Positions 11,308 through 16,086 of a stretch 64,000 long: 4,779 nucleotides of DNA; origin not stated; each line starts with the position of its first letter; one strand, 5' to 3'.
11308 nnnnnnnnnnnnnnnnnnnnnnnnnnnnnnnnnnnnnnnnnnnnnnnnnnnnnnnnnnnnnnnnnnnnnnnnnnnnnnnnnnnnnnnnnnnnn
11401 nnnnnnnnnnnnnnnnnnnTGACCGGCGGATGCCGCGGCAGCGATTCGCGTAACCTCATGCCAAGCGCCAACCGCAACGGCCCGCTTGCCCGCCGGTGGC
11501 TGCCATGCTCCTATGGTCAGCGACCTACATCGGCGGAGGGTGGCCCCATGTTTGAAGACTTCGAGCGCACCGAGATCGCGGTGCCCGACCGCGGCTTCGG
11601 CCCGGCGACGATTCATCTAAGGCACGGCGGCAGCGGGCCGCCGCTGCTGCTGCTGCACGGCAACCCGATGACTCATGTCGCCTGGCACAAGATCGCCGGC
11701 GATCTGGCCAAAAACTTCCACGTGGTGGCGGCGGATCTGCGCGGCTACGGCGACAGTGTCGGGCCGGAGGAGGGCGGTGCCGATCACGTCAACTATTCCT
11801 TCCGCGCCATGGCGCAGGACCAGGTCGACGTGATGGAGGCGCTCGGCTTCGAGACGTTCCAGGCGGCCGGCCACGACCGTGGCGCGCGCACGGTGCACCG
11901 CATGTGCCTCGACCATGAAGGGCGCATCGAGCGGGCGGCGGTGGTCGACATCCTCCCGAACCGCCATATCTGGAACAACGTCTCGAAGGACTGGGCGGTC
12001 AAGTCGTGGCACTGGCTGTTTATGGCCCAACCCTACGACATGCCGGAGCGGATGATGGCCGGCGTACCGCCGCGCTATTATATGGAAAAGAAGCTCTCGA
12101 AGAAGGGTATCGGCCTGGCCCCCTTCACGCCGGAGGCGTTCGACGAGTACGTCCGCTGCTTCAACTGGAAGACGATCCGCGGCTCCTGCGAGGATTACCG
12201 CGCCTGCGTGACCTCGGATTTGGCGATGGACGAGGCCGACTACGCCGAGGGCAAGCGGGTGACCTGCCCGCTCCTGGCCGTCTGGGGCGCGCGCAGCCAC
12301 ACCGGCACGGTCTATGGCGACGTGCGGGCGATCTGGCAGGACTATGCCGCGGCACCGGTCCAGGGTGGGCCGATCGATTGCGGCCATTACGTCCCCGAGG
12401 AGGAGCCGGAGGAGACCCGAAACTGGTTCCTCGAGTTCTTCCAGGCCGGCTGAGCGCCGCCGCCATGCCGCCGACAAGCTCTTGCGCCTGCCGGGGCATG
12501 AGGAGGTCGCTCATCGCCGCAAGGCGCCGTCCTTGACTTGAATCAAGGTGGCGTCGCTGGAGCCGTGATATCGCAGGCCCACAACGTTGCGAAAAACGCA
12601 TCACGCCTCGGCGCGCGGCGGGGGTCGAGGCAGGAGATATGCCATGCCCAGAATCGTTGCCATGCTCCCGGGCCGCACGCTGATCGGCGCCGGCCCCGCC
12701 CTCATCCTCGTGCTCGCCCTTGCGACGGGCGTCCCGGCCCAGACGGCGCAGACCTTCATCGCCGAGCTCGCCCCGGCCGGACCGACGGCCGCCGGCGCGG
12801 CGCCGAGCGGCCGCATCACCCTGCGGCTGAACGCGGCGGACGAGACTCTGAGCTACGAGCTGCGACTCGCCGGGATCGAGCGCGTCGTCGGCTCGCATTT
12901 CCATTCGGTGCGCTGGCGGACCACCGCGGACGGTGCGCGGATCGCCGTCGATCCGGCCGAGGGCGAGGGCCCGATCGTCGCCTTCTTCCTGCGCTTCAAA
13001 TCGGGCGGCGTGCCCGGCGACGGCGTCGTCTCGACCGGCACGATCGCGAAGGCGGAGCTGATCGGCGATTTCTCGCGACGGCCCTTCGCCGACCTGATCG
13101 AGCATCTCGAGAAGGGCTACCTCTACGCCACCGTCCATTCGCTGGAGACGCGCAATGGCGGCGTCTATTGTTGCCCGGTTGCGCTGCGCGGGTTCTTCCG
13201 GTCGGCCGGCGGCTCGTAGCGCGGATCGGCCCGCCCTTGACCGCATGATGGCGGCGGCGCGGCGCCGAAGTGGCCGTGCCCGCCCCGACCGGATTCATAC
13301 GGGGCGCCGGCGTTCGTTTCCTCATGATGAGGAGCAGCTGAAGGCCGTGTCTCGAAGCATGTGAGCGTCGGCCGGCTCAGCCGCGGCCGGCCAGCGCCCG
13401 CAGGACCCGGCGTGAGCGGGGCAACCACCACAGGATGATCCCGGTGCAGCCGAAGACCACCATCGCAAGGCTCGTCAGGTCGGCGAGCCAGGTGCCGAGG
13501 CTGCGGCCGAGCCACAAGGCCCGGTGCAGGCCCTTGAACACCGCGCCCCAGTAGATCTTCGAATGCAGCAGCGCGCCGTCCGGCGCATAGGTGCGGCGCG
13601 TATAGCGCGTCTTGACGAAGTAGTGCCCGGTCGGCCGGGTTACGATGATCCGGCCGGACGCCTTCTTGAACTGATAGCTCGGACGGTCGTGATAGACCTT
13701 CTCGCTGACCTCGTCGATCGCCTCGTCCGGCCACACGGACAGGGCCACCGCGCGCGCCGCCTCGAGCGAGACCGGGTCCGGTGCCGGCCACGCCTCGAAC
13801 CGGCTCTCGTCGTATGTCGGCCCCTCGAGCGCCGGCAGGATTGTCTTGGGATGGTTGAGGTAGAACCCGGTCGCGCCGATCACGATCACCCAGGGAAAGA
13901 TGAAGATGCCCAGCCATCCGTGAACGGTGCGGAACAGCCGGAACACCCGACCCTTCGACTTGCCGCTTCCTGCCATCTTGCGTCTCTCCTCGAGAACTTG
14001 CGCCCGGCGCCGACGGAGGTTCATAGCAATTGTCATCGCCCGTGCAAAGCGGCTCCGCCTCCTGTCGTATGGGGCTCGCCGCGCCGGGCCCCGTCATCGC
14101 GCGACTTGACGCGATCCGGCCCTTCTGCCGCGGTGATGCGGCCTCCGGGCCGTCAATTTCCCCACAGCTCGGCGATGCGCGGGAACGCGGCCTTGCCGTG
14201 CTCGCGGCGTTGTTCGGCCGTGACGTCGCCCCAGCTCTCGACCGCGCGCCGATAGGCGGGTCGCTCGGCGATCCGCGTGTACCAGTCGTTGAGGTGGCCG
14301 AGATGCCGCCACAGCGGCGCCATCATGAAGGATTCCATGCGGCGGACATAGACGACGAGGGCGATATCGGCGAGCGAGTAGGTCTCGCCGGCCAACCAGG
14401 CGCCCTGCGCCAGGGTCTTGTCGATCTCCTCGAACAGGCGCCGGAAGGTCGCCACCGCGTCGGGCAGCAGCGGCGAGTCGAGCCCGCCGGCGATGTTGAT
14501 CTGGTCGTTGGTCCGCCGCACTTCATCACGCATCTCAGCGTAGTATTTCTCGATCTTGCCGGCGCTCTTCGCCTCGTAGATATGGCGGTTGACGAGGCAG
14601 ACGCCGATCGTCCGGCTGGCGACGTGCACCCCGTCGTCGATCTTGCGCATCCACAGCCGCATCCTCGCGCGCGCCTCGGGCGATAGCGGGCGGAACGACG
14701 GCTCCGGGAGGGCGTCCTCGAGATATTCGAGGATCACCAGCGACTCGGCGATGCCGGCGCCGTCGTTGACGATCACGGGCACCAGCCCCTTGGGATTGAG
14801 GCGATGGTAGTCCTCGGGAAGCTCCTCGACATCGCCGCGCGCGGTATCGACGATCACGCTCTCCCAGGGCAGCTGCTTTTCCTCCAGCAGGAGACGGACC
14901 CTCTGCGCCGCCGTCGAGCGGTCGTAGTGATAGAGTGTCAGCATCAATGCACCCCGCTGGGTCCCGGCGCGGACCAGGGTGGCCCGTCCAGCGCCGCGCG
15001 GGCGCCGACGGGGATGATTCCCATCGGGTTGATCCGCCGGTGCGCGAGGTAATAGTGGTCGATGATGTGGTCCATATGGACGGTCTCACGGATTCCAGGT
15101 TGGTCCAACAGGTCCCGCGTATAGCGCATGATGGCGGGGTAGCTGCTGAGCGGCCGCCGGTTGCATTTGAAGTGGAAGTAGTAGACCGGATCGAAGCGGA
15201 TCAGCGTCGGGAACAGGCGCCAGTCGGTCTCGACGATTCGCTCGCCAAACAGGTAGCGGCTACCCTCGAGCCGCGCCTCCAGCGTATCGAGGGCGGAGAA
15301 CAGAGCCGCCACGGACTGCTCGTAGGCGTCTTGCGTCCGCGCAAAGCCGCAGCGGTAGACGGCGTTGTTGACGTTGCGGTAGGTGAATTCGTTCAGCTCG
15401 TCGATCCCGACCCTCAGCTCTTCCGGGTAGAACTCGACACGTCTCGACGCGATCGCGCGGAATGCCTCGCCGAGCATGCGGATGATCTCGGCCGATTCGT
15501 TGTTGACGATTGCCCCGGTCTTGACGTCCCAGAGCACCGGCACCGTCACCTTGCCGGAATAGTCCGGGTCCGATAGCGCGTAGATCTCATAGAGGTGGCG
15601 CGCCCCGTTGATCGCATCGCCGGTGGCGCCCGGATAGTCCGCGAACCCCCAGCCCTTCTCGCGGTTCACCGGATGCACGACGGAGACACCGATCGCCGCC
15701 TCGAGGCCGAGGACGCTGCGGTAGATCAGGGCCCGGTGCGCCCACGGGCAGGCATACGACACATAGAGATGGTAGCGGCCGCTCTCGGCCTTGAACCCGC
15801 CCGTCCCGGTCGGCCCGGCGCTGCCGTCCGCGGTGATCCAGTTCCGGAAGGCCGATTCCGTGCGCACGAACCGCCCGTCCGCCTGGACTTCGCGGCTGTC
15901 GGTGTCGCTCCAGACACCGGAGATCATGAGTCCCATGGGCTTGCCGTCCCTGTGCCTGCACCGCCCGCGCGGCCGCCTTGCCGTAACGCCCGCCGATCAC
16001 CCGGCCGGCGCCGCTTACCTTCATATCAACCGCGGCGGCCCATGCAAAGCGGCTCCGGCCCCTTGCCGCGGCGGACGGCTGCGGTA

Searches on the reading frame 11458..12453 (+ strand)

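Call 68: search_protein_families(library=pfam, proteins=[window:11458-12453:+], max_evalue=0.0001)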
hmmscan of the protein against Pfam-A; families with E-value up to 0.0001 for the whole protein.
window:11458-12453:+ (331 aa): 2 families
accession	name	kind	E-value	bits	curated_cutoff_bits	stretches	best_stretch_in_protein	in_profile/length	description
PF00561.26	Abhydrolase_1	-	8e-20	72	25.8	1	61-180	1-117/245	alpha/beta hydrolase fold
PF12697.13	Abhydrolase_6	-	8.1e-13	50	26.3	1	63-320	1-214/217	Alpha/beta hydrolase family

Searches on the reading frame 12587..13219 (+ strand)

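Call 68: search_protein_families(library=pfam, proteins=[window:12587-13219:+], max_evalue=0.0001)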
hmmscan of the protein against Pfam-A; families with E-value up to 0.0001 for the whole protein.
window:12587-13219:+ (210 aa): 1 family
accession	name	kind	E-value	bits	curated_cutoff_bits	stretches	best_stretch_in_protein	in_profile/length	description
PF07452.17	CHRD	-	1.6e-08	35.8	24.1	1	58-191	2-111/117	CHRD domain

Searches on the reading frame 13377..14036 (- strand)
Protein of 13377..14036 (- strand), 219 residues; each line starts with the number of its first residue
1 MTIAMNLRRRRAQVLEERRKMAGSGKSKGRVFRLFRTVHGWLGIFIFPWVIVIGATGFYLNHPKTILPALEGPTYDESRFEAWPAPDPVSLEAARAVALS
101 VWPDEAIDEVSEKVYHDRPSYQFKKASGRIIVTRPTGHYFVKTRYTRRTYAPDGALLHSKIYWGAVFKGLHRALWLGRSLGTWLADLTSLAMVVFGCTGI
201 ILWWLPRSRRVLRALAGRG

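Call 68: search_protein_families(library=pfam, proteins=[window:13377-14036:-], max_evalue=0.0001)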
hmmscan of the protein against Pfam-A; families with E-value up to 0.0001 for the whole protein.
window:13377-14036:- (219 aa): 2 families
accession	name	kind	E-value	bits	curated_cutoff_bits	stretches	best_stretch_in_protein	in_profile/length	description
PF03929.21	PepSY_TM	-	1.8e-15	58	28.8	2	109-210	65-163/295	PepSY-associated TM region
PF16357.10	PepSY_TM_like_2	-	6e-06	26.8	27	1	36-210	4-174/197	Putative PepSY_TM-like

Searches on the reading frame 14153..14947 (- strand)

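Call 68: search_protein_families(library=pfam, proteins=[window:14153-14947:-], max_evalue=0.0001)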
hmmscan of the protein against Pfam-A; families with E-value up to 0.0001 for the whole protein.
window:14153-14947:- (264 aa): 6 families
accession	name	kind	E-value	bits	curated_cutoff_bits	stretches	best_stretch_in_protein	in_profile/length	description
PF13409.12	GST_N_2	-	1.4e-17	64.5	25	1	11-78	2-69/70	Glutathione S-transferase, N-terminal domain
PF13417.12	GST_N_3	-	1e-16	61.4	22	1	5-83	1-74/75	Glutathione S-transferase, N-terminal domain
PF02798.26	GST_N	-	1e-11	45.4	20.9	1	2-77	2-75/76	Glutathione S-transferase, N-terminal domain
PF00043.30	GST_C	-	1.6e-09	38.3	20.7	1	164-230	27-93/93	Glutathione S-transferase, C-terminal domain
PF13410.11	GST_C_2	-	5.2e-08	33.3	24.9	1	161-225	4-69/69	Glutathione S-transferase, C-terminal domain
PF14497.11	GST_C_3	-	6.7e-06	26.7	21.6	1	169-231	32-96/104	Glutathione S-transferase, C-terminal domain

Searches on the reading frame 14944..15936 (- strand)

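Call 68: search_protein_families(library=pfam, proteins=[window:14944-15936:-], max_evalue=0.0001)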
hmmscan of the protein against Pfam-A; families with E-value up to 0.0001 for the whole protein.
window:14944-15936:- (330 aa): 2 families
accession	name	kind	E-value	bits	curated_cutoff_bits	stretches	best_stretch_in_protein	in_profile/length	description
PF13410.11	GST_C_2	-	3.2e-14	53.2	24.9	1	202-273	1-67/69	Glutathione S-transferase, C-terminal domain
PF13409.12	GST_N_2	-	1.8e-11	44.9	25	1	62-157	1-69/70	Glutathione S-transferase, N-terminal domain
